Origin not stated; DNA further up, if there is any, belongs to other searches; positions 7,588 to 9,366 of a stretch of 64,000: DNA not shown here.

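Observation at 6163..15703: Corrinoid methyltransferase locus with two non-Pyl MttB paralogues interleaved with an S9 peptidase, an M20 aminoacylase and a secreted hydrolase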

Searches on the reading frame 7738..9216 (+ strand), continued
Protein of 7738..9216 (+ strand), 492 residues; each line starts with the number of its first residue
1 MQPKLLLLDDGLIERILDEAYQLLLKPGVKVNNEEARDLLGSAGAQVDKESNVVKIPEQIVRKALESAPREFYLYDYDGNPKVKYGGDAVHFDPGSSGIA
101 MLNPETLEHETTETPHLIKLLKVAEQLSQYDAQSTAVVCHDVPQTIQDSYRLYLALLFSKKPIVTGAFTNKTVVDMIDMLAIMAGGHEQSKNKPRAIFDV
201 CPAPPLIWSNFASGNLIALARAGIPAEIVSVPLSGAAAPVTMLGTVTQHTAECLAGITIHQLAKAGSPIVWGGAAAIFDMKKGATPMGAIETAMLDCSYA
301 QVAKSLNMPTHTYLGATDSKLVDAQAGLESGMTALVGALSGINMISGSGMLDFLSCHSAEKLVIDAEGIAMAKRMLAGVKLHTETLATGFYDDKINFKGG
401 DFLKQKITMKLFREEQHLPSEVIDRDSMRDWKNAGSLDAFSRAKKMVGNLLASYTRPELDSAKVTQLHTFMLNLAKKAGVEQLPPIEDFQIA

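Call 23: find_homologous_proteins(query=window:7738-9216:+, max_evalue=1e-30)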
Query window:7738-9216:+ (492 aa): 7572 proteins with E <= 1e-30 among 8000 candidates; the best 120 are listed.
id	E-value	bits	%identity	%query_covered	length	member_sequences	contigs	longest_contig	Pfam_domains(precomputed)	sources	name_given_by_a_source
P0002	0.0e+0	1035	94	100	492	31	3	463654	PF06253.17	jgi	-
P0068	0.0e+0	1014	91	100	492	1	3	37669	PF06253.17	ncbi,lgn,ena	-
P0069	0.0e+0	1012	91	100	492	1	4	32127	PF06253.17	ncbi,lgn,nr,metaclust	ncbi:MAG: putative trimethylamine methyltransferase [Chloroflexi bacterium OLB14]|nr:MAG: putative t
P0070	0.0e+0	1011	91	100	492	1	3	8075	PF06253.17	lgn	-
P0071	0.0e+0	1009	91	100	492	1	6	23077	PF06253.17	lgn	-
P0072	2.9e-288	974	88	100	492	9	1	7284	PF06253.17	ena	-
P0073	4.5e-288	973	88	100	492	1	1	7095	PF06253.17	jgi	jgi:trimethylamine:corrinoid methyltransferase-like protein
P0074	1.6e-287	972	87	100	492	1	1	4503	PF06253.17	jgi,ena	-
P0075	1.6e-287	972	88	99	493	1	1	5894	PF06253.17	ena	-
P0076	2.8e-287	971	87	99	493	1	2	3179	PF06253.17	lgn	-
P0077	7.7e-287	969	86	100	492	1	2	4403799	PF06253.17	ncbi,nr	ncbi:MAG: trimethylamine methyltransferase family protein [Anaerolineales bacterium]|nr:MAG: trimeth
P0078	9.0e-287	969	87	100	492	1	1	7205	PF06253.17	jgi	jgi:trimethylamine--corrinoid protein Co-methyltransferase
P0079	3.8e-286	967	87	100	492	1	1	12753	PF06253.17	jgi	jgi:trimethylamine---corrinoid protein Co-methyltransferase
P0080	4.8e-286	967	87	99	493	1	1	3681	PF06253.17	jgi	-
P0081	4.9e-286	967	87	99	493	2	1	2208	PF06253.17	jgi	jgi:trimethylamine--corrinoid protein Co-methyltransferase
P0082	8.3e-286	966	87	100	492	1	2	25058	PF06253.17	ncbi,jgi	-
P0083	1.3e-285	965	87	99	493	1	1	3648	PF06253.17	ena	-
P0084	1.4e-285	965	87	100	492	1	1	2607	PF06253.17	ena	-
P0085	2.1e-285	965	86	100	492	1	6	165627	PF06253.17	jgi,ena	-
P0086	2.3e-285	965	87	100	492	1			PF06253.17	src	-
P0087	2.3e-285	964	87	100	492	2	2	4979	PF06253.17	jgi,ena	-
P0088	2.4e-285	964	87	100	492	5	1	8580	PF06253.17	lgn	-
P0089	2.7e-285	964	88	98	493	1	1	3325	PF06253.17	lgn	-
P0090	3.5e-285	964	87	100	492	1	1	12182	PF06253.17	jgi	jgi:trimethylamine---corrinoid protein Co-methyltransferase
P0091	4.4e-285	964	87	100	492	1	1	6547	PF06253.17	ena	-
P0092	6.3e-285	963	87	100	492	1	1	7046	PF06253.17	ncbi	-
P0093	6.9e-285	963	86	100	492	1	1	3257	PF06253.17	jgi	-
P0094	8.2e-285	963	87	99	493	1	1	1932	PF06253.17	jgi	-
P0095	8.5e-285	963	87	99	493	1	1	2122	PF06253.17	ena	-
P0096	1.1e-284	962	86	100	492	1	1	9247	PF06253.17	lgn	-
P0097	1.2e-284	962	86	100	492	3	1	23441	PF06253.17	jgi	-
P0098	1.3e-284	962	86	100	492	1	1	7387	PF06253.17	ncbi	-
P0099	1.5e-284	962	87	99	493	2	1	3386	PF06253.17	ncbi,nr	ncbi:MAG TPA: trimethylamine methyltransferase family protein [Anaerolineales bacterium]|nr:trimethy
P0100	1.6e-284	962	87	100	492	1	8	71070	PF06253.17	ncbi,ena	-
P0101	1.9e-284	961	87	100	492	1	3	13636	PF06253.17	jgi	jgi:trimethylamine---corrinoid protein Co-methyltransferase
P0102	2.3e-284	961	86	100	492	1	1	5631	PF06253.17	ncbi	-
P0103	2.7e-284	961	87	100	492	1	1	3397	PF06253.17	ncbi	-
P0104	4.0e-284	960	88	98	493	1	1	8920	PF06253.17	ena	-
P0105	4.1e-284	960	88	98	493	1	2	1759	PF06253.17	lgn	-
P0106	4.3e-284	960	88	98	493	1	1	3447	PF06253.17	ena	-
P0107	4.9e-284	960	86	99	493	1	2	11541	PF06253.17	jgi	jgi:trimethylamine--corrinoid protein Co-methyltransferase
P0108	5.6e-284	960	86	100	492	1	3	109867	PF06253.17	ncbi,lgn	-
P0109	7.5e-284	959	87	99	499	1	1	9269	PF06253.17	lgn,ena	-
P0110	7.9e-284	959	88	98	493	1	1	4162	PF06253.17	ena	-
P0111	1.2e-283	959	86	100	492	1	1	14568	PF06253.17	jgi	jgi:trimethylamine--corrinoid protein Co-methyltransferase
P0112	1.3e-283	959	86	100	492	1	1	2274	PF06253.17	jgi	jgi:trimethylamine--corrinoid protein Co-methyltransferase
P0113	1.7e-283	958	86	100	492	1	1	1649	PF06253.17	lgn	-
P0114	1.7e-283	958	88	98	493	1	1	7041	PF06253.17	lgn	-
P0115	1.9e-283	958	87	98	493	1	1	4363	PF06253.17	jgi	-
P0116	3.3e-283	957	86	100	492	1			PF06253.17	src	-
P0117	3.5e-283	957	86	100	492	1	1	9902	PF06253.17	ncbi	-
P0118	5.3e-283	957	86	100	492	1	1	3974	PF06253.17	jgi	-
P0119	5.6e-283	957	86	99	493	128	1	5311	PF06253.17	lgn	-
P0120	6.1e-283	956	86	99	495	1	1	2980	PF06253.17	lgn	-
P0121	8.0e-283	956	87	100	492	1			PF06253.17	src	-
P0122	9.9e-283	956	86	99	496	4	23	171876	PF06253.17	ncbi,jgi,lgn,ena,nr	ncbi:MAG TPA: trimethylamine methyltransferase family protein [Anaerolineales bacterium]|nr:trimethy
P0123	1.0e-282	956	88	98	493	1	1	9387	PF06253.17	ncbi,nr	ncbi:MAG TPA: trimethylamine methyltransferase family protein [Anaerolineales bacterium]|nr:trimethy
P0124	1.0e-282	956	88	98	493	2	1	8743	PF06253.17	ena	-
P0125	1.7e-282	955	86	100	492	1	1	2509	PF06253.17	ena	-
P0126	1.8e-282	955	86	99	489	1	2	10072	PF06253.17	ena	-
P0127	2.7e-282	954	87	99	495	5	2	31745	PF06253.17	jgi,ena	-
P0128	3.4e-282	954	86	100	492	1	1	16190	PF06253.17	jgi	-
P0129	3.5e-282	954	86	99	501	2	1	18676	PF06253.17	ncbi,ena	-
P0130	4.0e-282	954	86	98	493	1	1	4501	PF06253.17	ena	-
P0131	4.0e-282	954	86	98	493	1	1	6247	PF06253.17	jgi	-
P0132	4.4e-282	954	86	99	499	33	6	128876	PF06253.17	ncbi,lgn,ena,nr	ncbi:MAG TPA: trimethylamine methyltransferase family protein [Anaerolineales bacterium]|nr:trimethy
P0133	5.1e-282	953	86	99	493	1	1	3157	PF06253.17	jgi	jgi:trimethylamine---corrinoid protein Co-methyltransferase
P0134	5.2e-282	953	86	99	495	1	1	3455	PF06253.17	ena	-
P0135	5.6e-282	953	87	98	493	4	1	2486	PF06253.17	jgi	-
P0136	6.2e-282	953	86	100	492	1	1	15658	PF06253.17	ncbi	-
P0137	6.7e-282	953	85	100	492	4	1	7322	PF06253.17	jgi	-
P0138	7.8e-282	953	85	100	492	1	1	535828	PF06253.17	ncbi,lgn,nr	ncbi:MAG: trimethylamine methyltransferase family protein [Chloroflexi bacterium]|nr:trimethylamine 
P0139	8.0e-282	953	86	99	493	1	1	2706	PF06253.17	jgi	-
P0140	9.6e-282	953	86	99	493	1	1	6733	PF06253.17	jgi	jgi:trimethylamine:corrinoid methyltransferase-like protein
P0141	1.0e-281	952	86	100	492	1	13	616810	PF06253.17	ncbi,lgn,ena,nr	ncbi:MAG: trimethylamine methyltransferase family protein [Anaerolineae bacterium]|nr:trimethylamine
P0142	1.3e-281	952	86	99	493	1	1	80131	PF06253.17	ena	-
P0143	2.7e-281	951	85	100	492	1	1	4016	PF06253.17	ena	-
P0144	2.8e-281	951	85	100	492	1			PF06253.17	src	-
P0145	3.9e-281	951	85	100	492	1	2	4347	PF06253.17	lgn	-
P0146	5.0e-281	950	85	100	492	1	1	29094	PF06253.17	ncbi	-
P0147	6.4e-281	950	86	99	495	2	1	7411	PF06253.17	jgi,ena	-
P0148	9.7e-281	949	85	100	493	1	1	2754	PF06253.17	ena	-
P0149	1.8e-280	948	85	100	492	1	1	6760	PF06253.17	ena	-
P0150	1.8e-280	948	85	100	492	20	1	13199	PF06253.17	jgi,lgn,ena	-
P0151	1.9e-280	948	86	100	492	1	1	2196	PF06253.17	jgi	jgi:trimethylamine---corrinoid protein Co-methyltransferase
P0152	2.1e-280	948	85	100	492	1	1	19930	PF06253.17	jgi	-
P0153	2.6e-280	948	86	99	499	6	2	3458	PF06253.17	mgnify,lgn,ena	mgnify:FL=1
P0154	3.2e-280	948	85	100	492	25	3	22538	PF06253.17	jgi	jgi:trimethylamine--corrinoid protein Co-methyltransferase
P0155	3.9e-280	947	86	99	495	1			PF06253.17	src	-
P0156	5.4e-280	947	85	99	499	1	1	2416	PF06253.17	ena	-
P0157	5.7e-280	947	85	100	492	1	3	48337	PF06253.17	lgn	-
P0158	5.9e-280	947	85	100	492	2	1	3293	PF06253.17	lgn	-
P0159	8.3e-280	946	86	100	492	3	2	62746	PF06253.17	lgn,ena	-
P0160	1.1e-279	946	86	99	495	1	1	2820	PF06253.17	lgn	-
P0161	2.2e-279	945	85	99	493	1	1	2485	PF06253.17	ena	-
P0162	3.7e-279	944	85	99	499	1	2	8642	PF06253.17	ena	-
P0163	8.2e-279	943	85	100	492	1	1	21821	PF06253.17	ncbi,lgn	-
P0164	8.7e-279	943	86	100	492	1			PF06253.17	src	-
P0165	9.3e-279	943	85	100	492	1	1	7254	PF06253.17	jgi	-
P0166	2.1e-278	942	85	99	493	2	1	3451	PF06253.17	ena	-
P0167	3.3e-278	941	84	100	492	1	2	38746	PF06253.17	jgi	-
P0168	8.5e-278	940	84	100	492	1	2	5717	PF06253.17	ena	-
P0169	4.1e-277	937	84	100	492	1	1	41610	PF06253.17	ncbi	-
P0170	2.2e-276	935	84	100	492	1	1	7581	PF06253.17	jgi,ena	-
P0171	2.2e-276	935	84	100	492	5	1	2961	PF06253.17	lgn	-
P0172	6.5e-275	930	84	99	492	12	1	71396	PF06253.17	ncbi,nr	ncbi:MAG: trimethylamine methyltransferase family protein [Anaerolineales bacterium]|nr:trimethylami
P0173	6.7e-275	930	84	100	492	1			PF06253.17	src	-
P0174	9.5e-275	929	85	99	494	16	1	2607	PF06253.17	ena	-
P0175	2.4e-274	928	85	99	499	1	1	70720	PF06253.17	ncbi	ncbi:MAG: trimethylamine methyltransferase family protein [Chloroflexota bacterium]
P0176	8.1e-274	926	84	100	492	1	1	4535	PF06253.17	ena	-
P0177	9.7e-274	926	84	100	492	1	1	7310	PF06253.17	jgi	jgi:trimethylamine---corrinoid protein Co-methyltransferase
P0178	1.1e-273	926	83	100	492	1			PF06253.17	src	-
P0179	1.7e-273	925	83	100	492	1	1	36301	PF06253.17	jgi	-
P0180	2.0e-273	925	82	100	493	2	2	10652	PF06253.17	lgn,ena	-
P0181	5.2e-273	924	87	96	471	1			PF06253.17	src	-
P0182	1.7e-272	922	83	99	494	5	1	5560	PF06253.17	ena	-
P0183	7.3e-272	920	83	100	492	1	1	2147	PF06253.17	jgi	jgi:trimethylamine---corrinoid protein Co-methyltransferase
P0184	1.1e-271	919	83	99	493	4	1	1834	PF06253.17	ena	-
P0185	3.6e-271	918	81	100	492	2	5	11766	PF06253.17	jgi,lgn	-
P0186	1.8e-270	915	83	100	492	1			PF06253.17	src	-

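Call 24: find_related_loci(query=window:7738-9216:+, collection=genome_contigs, flank=10000)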
Query window:7738-9216:+ (492 aa) in genome_contigs; peptide patterns used: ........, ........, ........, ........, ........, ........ (x = any residue, [..] = any of these).
190 stretches matched a pattern; 104 encode a relative of the query (tblastn E <= 1e-3); the best 80 are kept; 80 distinct loci.
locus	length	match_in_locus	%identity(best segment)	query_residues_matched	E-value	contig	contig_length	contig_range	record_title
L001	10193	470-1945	93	1-492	0e+0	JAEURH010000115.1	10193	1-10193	MAG: Anaerolineales bacterium isolate new MAG-272 NODE_115_length_10193_cov_22.562278, whole genome shotgun sequence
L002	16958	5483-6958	93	1-492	0e+0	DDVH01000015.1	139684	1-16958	MAG TPA_asm: Anaerolineales bacterium UBA2317 UBA2317_contig_257, whole genome shotgun sequence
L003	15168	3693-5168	93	1-492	0e+0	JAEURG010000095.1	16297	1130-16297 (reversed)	MAG: Anaerolineales bacterium isolate new MAG-271 k141_3555602, whole genome shotgun sequence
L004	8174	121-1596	87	1-492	0e+0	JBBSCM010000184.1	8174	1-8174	MAG: Anaerolineales bacterium isolate metawrap_la6_2 metawrap_la6_2_K_446669_L_8174_cov_17.6711, whole genome shotgun se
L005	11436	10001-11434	92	1-478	0e+0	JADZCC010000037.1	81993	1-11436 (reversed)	MAG: Anaerolineales bacterium isolate SJ708 c_000000434743, whole genome shotgun sequence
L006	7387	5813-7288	86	1-492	0e+0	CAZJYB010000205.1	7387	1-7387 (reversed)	MAG TPA_asm: uncultured Anaerolineaceae bacterium isolate SRP136066_co1_84 genome assembly, contig: NODE_15606_length_73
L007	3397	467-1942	87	1-492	0e+0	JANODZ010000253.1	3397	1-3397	MAG: Anaerolineales bacterium isolate SOY_65_metabat_63 SOY_65_k141_3143550, whole genome shotgun sequence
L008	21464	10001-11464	86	1-488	0e+0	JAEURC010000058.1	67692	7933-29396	MAG: Anaerolineales bacterium isolate new MAG-267 k141_72731, whole genome shotgun sequence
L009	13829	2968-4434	86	1-489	0e+0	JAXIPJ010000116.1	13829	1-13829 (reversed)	MAG: Anaerolineales bacterium isolate Fractures_MAG_16 c_000000198276, whole genome shotgun sequence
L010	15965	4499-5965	86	1-489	0e+0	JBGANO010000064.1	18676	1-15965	MAG: Anaerolineales bacterium isolate MAG_MBR_AS.75 MBRAS-75_NODE_64_length_18676_cov_29.843594, whole genome shotgun se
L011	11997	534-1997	86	1-488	0e+0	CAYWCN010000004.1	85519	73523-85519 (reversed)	MAG TPA_asm: uncultured Anaerolinea sp. isolate binchicken_co242_37 genome assembly, contig: NODE_768_length_85519_cov_7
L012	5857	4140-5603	86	1-488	0e+0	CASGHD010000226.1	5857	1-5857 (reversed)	MAG: uncultured Anaerolineales bacterium isolate KLAP176 genome assembly, contig: KLAP176_136260, whole genome shotgun s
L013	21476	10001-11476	85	1-492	0e+0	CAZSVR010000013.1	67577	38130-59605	MAG TPA_asm: uncultured Anaerolineaceae bacterium isolate SRP119689_co1_253 genome assembly, contig: NODE_445_length_675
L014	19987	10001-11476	85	1-492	0e+0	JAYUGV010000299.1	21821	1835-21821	MAG: Anaerolineales bacterium isolate GFS_8262 GFS_8262_298, whole genome shotgun sequence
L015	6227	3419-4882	87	1-488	0e+0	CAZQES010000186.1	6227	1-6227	MAG TPA_asm: uncultured Anaerolinea sp. isolate SRP287051_co2_9 genome assembly, contig: NODE_19045_length_6227_cov_5.75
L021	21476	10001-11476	81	1-492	0e+0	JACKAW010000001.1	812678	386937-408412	MAG: Anaerolineales bacterium isolate HK-STAS-CHLO-5 HK-STAS-CHLO-5_1, whole genome shotgun sequence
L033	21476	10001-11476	83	1-492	0e+0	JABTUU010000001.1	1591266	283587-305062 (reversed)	MAG: Anaerolineales bacterium isolate H5_CFX6 seq001, whole genome shotgun sequence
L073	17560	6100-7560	80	1-487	0e+0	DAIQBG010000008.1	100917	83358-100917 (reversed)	MAG TPA_asm: Anaerolineales bacterium isolate CTOTU27635 NODE_21_length_100917_cov_12.330402, whole genome shotgun seque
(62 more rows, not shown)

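Call 28: search_protein_families(library=pfam, proteins=[L008:5719-6342:+, L008:6457-7590:+, L008:16734-18041:+, L008:18238-19737:+, L033:11586-12998:+, L033:14002-15486:+, L073:2450-3112:+, L073:3127-4305:+, L021:8441-9892:+, L013:14249-16234:+], max_evalue=0.00001)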
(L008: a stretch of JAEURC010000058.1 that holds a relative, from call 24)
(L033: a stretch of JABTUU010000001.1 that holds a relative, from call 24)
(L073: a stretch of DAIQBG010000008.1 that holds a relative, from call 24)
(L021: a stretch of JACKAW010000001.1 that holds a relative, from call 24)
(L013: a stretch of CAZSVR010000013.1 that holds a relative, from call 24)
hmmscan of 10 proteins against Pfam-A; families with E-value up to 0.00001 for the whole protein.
L008:5719-6342:+ (207 aa): 1 family
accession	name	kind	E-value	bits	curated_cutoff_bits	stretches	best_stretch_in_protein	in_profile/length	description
PF01467.32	CTP_transf_like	-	1.2e-24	87.4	21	1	13-178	1-131/133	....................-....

L008:6457-7590:+ (377 aa): 3 families
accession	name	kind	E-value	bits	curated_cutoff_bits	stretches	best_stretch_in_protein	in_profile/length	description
PF07690.21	MFS_1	-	1.4e-36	126.6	33.4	2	8-190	1-184/347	Major Facilitator Superfamily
PF12832.13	MFS_1_like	-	1.7e-09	37.7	25.2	1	28-348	24-361/373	MFS_1 like family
PF00083.30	Sugar_tr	-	2e-06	27.4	22.3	0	208-310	17-122/452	Sugar (and other) transporter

L008:16734-18041:+ (435 aa): 1 family
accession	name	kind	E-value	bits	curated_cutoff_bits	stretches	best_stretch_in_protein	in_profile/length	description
PF04087.19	DUF389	-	1.6e-07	31.9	23.9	1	85-204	2-119/137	Domain of unknown function (DUF389)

L008:18238-19737:+ (499 aa): 4 families
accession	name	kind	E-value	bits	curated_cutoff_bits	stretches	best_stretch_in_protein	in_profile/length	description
PF02878.22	PGM_PMM_I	-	9e-34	116.6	22.5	1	17-162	3-137/138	Phosphoglucomutase/phosphomannomutase, alpha/beta/alpha domain I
PF02880.22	PGM_PMM_III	-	7e-31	107.2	20.7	1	292-401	1-112/115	Phosphoglucomutase/phosphomannomutase, alpha/beta/alpha domain III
PF02879.22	PGM_PMM_II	-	2e-21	76.9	29.3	1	188-288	2-103/103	Phosphoglucomutase/phosphomannomutase, alpha/beta/alpha domain II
PF00408.26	PGM_PMM_IV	-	1e-11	45.2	23.1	1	442-487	15-61/68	Phosphoglucomutase/phosphomannomutase, C-terminal domain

L033:11586-12998:+ (470 aa): 1 family
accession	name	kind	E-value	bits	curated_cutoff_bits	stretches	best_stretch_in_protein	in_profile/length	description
PF02511.20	Thy1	-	2.5e-51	174.6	24.8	2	15-221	8-190/191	Thymidylate synthase complementing protein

L033:14002-15486:+ (494 aa): 1 family
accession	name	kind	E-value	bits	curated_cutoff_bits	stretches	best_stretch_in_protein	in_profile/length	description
PF00115.25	COX1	-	3.8e-43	148.4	34.8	1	20-465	1-428/436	Cytochrome C and Quinol oxidase polypeptide I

L073:2450-3112:+ (220 aa): 1 family
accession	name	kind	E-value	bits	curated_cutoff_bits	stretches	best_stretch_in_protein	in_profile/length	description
PF01467.32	CTP_transf_like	-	6.1e-25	88.4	21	1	11-176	1-131/133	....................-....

L073:3127-4305:+ (392 aa): 2 families
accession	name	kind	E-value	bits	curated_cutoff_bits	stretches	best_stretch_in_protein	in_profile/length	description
PF07690.21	MFS_1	-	4.3e-35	121.7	33.4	2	8-191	1-185/347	Major Facilitator Superfamily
PF12832.13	MFS_1_like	-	2.7e-08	33.7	25.2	1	28-348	24-361/373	MFS_1 like family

L021:8441-9892:+ (483 aa): 1 family
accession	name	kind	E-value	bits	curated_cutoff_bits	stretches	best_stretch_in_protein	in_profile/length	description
PF06253.16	MTTB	-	5e-91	305.6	25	1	6-478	21-492/500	Trimethylamine methyltransferase (MTTB)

L013:14249-16234:+ (661 aa): 6 families
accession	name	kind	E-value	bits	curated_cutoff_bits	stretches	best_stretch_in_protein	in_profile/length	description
PF07676.18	PD40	-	6e-27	93.4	20.9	2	421-455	2-37/38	WD40-like Beta Propeller Repeat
PF00069.31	Pkinase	-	9.3e-26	91.2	31.7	1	24-263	11-255/263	Protein kinase domain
PF07714.23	PK_Tyr_Ser-Thr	-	2.2e-17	63.7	23.1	1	18-261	5-250/258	Protein tyrosine and serine/threonine kinase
PF25174.1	Beta-prop_THOC3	-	3.1e-11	43.3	305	1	517-626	3-108/272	THOC3 beta-propeller domain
PF00930.27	DPPIV_N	-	5.4e-08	32.4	22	0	591-651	26-82/354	Dipeptidyl peptidase IV (DPP IV) N-terminal region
PF23414.1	Beta-prop_EML_2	-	7.7e-06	25.9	90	0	461-584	29-145/266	Echinoderm microtubule-associated protein second beta-propeller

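Call 30: search_protein_families(library=ncbifam, proteins=[L021:8441-9892:+, L021:11754-13229:+], max_evalue=0.00001)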
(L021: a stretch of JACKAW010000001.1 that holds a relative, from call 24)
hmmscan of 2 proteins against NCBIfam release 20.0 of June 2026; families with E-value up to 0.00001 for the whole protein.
L021:8441-9892:+ (483 aa): 1 family
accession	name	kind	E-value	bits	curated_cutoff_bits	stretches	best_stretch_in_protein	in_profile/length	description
TIGR02369.2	trimeth_pyl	equivalog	1.7e-130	435.7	525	1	15-482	2-469/469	[trimethylamine--corrinoid protein] Co-methyltransferase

L021:11754-13229:+ (491 aa): 1 family
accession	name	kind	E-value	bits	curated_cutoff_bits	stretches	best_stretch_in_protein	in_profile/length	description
TIGR02369.2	trimeth_pyl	equivalog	5.3e-109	364.8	525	1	4-470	2-465/469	[trimethylamine--corrinoid protein] Co-methyltransferase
